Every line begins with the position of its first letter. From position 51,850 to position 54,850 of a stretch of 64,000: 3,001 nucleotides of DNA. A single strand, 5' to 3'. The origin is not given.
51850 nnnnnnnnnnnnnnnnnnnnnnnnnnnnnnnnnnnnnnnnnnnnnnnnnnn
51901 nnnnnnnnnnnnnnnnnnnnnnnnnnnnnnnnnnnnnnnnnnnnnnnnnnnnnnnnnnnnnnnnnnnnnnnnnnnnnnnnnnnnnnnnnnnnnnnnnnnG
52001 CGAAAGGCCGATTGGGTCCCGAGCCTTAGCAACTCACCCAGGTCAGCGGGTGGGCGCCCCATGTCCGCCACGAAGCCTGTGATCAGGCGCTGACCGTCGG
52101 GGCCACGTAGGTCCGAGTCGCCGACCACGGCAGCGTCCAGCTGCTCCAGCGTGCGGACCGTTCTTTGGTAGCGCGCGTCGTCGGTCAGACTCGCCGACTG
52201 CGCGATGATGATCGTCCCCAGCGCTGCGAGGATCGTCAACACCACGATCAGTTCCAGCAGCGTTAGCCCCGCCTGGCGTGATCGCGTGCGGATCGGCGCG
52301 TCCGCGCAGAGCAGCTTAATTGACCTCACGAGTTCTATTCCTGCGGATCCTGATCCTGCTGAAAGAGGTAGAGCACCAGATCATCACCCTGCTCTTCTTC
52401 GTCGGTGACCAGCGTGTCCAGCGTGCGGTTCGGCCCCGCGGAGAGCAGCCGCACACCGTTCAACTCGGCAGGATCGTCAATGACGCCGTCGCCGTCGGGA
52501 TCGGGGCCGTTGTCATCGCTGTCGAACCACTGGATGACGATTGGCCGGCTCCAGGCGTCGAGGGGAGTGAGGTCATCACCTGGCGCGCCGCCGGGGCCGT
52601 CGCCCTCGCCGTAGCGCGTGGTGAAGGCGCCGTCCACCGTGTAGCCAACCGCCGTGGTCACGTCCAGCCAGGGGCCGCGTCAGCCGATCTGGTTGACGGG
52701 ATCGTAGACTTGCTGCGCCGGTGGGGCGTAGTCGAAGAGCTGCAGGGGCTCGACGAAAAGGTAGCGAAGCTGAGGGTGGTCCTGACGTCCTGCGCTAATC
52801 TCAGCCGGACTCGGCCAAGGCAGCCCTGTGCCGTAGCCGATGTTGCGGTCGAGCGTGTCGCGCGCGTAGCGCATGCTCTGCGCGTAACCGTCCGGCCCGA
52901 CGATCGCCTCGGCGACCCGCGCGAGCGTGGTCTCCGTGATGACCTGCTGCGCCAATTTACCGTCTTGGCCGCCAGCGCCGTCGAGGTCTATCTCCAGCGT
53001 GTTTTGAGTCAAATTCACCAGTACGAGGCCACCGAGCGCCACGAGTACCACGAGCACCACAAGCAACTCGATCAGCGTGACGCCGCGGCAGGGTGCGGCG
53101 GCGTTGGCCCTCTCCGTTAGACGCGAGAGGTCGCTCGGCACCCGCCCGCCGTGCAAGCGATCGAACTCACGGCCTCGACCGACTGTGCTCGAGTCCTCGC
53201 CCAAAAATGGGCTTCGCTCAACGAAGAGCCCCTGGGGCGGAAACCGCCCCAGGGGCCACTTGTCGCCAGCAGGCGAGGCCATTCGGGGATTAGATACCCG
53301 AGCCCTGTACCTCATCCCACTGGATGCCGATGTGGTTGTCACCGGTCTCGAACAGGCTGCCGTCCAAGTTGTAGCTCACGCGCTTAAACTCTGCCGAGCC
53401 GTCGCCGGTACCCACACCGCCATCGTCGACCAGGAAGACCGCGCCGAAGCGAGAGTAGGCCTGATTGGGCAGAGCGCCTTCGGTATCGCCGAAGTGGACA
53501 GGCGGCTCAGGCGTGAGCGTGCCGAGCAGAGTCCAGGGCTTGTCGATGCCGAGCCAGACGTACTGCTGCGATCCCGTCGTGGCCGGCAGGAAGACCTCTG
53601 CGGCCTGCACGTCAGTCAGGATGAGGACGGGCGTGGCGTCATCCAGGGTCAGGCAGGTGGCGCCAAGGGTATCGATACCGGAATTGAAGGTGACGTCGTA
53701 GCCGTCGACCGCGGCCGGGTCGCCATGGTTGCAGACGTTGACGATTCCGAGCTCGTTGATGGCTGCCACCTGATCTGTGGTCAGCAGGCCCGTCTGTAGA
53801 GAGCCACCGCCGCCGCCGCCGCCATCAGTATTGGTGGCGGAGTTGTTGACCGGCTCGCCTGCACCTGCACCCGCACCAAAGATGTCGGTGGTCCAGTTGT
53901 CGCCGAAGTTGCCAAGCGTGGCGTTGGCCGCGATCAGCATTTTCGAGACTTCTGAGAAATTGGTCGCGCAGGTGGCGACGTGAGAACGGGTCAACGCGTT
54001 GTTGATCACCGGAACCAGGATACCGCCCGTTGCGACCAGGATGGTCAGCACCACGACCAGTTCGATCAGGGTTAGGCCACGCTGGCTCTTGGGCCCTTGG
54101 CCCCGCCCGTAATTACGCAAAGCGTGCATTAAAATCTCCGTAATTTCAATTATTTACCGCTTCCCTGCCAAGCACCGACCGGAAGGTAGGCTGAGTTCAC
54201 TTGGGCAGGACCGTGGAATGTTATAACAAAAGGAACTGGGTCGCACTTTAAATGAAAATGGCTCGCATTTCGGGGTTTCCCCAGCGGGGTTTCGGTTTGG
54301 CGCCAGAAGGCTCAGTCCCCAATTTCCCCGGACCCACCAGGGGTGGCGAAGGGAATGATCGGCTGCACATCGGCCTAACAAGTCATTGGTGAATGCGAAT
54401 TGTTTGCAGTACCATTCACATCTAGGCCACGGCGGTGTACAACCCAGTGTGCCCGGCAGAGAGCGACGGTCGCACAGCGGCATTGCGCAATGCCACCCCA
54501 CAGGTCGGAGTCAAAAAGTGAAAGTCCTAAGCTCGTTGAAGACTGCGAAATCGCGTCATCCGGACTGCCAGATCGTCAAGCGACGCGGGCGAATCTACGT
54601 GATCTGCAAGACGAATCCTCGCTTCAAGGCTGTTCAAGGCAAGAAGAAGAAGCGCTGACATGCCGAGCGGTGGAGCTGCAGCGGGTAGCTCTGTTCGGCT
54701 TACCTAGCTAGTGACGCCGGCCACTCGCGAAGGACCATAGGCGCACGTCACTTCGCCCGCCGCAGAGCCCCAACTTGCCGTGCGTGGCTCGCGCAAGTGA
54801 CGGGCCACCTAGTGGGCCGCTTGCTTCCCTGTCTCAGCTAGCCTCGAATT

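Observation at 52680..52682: In-frame TGA exactly at a conserved Trp codon of a GspG-like pseudopilin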

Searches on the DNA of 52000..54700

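Call 46: search_rna_families(source=window, start=52000, end=54700, threshold=evalue, max_evalue=1)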
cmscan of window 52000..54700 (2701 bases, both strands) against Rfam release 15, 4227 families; matches with E-value up to 1: 0.
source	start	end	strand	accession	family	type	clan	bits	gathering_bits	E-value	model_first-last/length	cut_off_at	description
